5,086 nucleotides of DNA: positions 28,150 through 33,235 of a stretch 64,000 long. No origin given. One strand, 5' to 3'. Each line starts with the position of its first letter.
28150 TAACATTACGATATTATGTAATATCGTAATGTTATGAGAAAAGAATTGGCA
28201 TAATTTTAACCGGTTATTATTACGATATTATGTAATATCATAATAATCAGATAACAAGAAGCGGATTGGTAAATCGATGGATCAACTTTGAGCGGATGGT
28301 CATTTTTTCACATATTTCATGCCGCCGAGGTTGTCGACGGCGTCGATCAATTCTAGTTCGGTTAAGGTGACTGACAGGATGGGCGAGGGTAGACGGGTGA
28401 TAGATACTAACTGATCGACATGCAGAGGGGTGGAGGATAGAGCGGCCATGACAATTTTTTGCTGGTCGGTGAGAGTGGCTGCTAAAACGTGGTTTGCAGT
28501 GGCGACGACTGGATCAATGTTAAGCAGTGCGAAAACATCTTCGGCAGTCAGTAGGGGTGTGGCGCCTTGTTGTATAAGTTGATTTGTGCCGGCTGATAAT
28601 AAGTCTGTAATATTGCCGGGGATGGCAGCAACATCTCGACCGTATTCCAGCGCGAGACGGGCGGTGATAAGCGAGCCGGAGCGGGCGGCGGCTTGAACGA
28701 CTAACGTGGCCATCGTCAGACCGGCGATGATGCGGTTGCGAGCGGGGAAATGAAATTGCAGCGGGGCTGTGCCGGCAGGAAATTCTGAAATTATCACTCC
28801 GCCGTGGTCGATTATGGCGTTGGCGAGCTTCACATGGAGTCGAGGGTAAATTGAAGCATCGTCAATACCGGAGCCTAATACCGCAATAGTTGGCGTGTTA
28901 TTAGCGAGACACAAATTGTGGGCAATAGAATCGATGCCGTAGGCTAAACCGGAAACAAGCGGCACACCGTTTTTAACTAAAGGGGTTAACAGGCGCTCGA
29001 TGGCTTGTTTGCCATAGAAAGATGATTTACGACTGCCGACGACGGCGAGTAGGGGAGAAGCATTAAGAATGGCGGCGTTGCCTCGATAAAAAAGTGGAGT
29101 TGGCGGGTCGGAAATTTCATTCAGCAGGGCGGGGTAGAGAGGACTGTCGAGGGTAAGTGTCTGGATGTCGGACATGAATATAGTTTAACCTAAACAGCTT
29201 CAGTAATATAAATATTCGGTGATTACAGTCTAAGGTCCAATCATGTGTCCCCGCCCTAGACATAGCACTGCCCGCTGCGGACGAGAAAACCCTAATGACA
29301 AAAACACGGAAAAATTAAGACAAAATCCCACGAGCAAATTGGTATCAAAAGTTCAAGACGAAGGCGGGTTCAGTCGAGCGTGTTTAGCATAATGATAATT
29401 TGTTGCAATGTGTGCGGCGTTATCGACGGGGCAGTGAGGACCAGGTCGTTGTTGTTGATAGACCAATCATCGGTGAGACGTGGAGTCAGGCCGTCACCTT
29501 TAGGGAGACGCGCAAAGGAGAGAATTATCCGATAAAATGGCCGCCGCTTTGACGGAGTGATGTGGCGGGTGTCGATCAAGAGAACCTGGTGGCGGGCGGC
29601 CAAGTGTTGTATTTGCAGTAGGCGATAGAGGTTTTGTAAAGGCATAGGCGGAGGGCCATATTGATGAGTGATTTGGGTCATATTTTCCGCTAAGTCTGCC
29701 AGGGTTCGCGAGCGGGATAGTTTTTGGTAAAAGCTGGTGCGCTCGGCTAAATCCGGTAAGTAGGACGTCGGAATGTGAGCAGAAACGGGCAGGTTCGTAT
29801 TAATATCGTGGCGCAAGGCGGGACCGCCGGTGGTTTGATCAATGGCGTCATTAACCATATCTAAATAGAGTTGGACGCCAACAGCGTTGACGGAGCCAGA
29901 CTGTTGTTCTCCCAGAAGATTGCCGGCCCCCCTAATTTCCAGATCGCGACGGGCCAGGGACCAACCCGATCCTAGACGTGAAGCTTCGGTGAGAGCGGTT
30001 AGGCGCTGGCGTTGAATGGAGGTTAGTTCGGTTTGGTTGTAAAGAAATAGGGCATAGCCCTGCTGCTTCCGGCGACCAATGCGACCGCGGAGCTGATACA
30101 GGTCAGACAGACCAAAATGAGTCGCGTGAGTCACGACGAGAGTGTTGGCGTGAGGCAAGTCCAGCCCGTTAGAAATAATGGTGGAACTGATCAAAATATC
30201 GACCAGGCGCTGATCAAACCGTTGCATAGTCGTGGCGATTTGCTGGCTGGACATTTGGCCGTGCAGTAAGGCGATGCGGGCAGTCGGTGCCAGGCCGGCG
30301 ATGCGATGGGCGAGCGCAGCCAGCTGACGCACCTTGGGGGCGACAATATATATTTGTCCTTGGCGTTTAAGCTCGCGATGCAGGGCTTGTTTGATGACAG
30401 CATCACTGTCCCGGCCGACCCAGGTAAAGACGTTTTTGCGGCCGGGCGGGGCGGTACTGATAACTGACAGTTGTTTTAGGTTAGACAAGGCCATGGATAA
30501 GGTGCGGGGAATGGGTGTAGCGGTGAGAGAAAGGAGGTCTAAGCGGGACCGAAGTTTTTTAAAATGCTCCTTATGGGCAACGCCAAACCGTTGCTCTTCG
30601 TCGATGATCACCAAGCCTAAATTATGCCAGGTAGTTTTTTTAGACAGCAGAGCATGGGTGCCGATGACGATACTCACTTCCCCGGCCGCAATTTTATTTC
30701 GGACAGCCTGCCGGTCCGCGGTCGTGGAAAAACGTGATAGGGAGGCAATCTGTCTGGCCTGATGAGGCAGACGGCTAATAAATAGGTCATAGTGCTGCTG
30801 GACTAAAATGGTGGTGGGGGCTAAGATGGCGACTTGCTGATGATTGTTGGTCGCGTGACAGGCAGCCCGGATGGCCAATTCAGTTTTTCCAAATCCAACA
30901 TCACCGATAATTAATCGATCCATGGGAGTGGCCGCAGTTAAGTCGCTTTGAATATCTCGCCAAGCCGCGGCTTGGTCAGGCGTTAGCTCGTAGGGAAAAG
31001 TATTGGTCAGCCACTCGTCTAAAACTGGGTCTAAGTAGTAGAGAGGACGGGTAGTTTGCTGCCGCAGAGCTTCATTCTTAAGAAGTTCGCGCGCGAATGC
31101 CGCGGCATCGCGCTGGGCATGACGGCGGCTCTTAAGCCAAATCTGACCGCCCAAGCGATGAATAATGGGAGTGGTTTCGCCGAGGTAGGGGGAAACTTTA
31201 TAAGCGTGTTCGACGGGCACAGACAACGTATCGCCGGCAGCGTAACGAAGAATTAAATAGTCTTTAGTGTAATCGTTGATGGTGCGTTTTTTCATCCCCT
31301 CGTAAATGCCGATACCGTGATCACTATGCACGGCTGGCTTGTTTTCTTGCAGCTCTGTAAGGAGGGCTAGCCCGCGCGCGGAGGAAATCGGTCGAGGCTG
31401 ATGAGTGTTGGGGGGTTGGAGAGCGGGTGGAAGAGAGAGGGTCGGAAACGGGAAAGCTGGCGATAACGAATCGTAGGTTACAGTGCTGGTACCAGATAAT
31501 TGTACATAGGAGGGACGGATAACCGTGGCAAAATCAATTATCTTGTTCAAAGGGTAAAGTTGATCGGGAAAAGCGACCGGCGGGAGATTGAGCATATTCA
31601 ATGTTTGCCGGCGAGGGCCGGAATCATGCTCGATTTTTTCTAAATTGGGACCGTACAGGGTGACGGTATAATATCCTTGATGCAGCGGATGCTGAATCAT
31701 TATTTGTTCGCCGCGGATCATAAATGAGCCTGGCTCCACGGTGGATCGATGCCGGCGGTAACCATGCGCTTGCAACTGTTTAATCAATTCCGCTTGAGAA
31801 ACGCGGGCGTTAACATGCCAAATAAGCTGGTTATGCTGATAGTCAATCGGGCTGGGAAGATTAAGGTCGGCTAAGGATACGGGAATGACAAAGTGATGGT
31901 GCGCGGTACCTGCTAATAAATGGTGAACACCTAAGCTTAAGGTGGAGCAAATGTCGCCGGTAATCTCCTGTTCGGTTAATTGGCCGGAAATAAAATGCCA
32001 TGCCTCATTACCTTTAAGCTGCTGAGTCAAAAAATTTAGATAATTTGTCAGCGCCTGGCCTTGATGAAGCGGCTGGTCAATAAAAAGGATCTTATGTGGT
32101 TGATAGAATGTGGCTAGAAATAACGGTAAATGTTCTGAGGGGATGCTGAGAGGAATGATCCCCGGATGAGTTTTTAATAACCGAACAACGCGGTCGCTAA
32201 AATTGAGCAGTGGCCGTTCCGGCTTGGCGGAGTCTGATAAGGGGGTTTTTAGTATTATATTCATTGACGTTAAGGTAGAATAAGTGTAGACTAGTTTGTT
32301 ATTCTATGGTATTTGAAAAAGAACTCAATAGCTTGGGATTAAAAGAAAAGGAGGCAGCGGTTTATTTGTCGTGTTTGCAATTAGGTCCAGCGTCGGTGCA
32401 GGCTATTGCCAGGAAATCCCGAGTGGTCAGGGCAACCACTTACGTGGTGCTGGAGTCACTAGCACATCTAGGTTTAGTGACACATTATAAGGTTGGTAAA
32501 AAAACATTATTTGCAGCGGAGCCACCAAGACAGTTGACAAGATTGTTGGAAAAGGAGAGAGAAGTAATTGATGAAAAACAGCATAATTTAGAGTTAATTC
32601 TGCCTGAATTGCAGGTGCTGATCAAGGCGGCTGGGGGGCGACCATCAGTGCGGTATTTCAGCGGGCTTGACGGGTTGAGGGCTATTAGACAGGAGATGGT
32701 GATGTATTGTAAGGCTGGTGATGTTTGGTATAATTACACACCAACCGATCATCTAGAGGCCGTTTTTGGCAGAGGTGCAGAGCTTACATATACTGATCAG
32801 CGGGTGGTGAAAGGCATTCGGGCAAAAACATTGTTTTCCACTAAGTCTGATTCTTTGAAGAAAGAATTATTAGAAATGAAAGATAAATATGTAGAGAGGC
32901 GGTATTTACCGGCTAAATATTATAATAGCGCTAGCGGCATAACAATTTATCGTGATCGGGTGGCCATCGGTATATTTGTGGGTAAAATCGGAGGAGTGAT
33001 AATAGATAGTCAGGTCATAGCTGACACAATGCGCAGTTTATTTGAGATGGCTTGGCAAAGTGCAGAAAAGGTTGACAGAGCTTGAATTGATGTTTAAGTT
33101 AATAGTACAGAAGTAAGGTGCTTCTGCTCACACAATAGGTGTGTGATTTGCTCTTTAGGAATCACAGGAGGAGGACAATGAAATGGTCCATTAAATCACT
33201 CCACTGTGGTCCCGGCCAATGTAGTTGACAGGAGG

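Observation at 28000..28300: topA promoter region carries two tandem copies of the regulator palindrome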

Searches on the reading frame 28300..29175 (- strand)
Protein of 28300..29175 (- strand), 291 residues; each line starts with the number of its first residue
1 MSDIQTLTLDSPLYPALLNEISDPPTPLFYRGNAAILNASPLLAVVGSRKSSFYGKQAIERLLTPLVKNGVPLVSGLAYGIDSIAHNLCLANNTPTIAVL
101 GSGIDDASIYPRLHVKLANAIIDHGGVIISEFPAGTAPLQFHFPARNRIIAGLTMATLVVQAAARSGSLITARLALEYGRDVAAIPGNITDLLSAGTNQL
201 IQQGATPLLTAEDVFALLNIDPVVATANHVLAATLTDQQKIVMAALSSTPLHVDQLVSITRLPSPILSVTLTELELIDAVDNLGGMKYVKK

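Call 8: search_protein_families(library=pfam, proteins=[window:28300-29175:-])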
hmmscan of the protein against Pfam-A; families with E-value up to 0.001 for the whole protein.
window:28300-29175:- (291 aa): 2 families
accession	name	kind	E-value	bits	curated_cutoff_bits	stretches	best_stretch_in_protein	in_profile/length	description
PF02481.21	DNA_processg_A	-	8.3e-74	247.8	29.6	1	3-208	6-210/212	DNA recombination-mediator protein A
PF17782.7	DprA_WH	-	3e-11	43.6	22.9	1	232-285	7-60/61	DprA winged helix domain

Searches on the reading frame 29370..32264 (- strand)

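Call 8: search_protein_families(library=pfam, proteins=[window:29370-32264:-])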
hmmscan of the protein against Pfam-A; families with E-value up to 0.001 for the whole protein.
window:29370-32264:- (964 aa): 9 families
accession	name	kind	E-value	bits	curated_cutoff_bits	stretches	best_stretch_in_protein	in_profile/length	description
PF00270.35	DEAD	-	3.4e-21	76.1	26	1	428-589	1-164/167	DEAD/DEAH box helicase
PF00271.37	Helicase_C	-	1.6e-17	64.2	23.5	1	627-732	5-109/110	Helicase conserved C-terminal domain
PF02559.22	CarD_TRCF_RID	-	1.8e-15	57.2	23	1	305-360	1-56/57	CarD-like/TRCF RID domain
PF03461.20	TRCF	-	4.1e-13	49.9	25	1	825-899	1-75/95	TRCF domain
PF04851.21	ResIII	-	1.5e-09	38.4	22.5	1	425-584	2-162/164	Type III restriction enzyme, res subunit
PF17757.6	UvrB_inter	-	2.9e-06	27.7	22.9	1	150-213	4-68/91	UvrB interaction domain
PF14814.11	UB2H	-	0.00029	21.2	27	1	152-191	4-43/85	Bifunctional transglycosylase second domain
PF13604.12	AAA_30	-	0.00058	20.1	27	0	427-564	2-104/191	AAA domain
PF13401.12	AAA_22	-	0.00097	19.9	27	0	451-584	9-115/130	AAA domain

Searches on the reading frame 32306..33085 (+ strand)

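Call 8: search_protein_families(library=pfam, proteins=[window:32306-33085:+])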
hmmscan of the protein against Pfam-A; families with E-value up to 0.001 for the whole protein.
window:32306-33085:+ (259 aa): 2 families
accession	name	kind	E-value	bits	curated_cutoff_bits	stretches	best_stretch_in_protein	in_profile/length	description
PF01978.25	TrmB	-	8.2e-13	48.5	25.6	1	7-74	1-67/68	Sugar-specific transcriptional regulator TrmB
PF24033.1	DUF7342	-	0.00027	21.4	31.6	1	27-81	16-70/150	Family of unknown function (DUF7342)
